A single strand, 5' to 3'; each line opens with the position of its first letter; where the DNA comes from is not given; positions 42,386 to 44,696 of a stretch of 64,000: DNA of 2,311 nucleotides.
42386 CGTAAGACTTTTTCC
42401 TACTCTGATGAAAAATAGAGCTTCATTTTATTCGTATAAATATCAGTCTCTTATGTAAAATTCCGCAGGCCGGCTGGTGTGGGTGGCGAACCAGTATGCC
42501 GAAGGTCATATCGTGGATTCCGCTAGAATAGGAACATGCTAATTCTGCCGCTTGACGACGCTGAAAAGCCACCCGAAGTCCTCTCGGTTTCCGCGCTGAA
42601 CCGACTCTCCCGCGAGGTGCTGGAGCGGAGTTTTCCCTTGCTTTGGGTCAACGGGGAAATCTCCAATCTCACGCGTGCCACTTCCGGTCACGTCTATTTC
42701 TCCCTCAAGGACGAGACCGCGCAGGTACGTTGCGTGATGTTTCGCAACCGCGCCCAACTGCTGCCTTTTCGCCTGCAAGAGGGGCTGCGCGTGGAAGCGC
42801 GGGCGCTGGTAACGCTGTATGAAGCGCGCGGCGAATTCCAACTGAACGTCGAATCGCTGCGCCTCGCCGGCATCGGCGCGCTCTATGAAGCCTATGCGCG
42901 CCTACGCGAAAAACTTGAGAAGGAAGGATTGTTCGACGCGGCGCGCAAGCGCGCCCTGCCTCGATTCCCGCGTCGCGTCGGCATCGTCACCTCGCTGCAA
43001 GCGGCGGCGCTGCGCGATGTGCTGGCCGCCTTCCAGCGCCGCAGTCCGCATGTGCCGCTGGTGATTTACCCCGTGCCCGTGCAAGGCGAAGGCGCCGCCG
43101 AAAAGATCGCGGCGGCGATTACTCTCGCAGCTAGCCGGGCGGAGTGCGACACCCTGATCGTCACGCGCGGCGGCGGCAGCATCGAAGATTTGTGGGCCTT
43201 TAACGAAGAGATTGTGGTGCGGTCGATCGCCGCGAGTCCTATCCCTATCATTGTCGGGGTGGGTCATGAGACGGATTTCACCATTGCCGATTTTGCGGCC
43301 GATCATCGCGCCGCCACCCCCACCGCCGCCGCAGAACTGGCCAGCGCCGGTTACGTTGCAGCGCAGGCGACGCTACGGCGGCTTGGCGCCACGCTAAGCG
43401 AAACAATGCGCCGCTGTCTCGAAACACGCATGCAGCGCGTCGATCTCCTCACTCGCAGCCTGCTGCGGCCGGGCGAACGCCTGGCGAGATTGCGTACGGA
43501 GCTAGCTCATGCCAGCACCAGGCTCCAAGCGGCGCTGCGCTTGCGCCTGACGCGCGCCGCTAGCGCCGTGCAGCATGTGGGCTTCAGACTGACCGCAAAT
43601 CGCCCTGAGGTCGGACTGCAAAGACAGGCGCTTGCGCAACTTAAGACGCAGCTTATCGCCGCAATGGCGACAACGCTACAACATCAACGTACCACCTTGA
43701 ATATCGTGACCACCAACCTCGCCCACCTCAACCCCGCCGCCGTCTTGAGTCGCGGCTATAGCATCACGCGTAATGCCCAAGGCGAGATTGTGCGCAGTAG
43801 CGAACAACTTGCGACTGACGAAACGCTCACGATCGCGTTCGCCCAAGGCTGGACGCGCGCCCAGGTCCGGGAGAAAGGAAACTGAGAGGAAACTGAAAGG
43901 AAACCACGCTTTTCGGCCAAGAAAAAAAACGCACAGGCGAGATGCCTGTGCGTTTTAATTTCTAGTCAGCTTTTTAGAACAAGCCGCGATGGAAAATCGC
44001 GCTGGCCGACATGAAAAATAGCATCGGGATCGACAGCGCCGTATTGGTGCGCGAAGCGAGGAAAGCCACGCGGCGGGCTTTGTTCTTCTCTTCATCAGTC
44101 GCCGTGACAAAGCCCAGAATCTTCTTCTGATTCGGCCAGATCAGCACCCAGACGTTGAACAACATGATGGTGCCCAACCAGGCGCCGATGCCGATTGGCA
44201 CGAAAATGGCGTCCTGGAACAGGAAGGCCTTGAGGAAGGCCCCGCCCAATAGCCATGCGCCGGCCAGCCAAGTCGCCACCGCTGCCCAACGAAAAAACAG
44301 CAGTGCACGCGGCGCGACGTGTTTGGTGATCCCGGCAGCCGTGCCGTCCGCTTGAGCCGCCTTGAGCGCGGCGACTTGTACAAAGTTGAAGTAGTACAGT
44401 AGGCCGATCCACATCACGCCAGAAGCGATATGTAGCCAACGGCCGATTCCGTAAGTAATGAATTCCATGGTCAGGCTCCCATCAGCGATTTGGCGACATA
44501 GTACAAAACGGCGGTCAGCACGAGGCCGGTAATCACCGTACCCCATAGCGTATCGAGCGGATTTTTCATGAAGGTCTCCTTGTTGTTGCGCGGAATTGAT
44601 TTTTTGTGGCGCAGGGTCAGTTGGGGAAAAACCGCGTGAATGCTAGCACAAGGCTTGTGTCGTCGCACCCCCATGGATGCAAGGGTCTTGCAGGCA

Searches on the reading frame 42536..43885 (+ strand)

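Call 47: search_protein_families(library=pfam, proteins=[window:42536-43885:+])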
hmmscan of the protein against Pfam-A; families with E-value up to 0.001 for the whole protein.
window:42536-43885:+ (449 aa): 3 families
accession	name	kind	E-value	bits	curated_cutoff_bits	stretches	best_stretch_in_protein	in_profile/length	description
PF02601.20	Exonuc_VII_L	-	3.2e-103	346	35.9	1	132-442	1-314/315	Exonuclease VII, large subunit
PF13742.12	tRNA_anti_2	-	3e-30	104.7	27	1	16-108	1-94/95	OB-fold nucleic acid binding domain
PF01336.31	tRNA_anti-codon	-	3.7e-12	46.4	27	1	37-110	2-74/75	OB-fold nucleic acid binding domain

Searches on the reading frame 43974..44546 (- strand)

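Call 47: search_protein_families(library=pfam, proteins=[window:43974-44546:-])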
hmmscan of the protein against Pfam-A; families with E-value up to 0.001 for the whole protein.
window:43974-44546:- (190 aa): 1 family
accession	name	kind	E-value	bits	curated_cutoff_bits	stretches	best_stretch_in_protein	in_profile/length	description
PF06181.16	Urate_ox_N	-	3.5e-17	63.2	26.9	1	118-180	174-236/295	Urate oxidase N-terminal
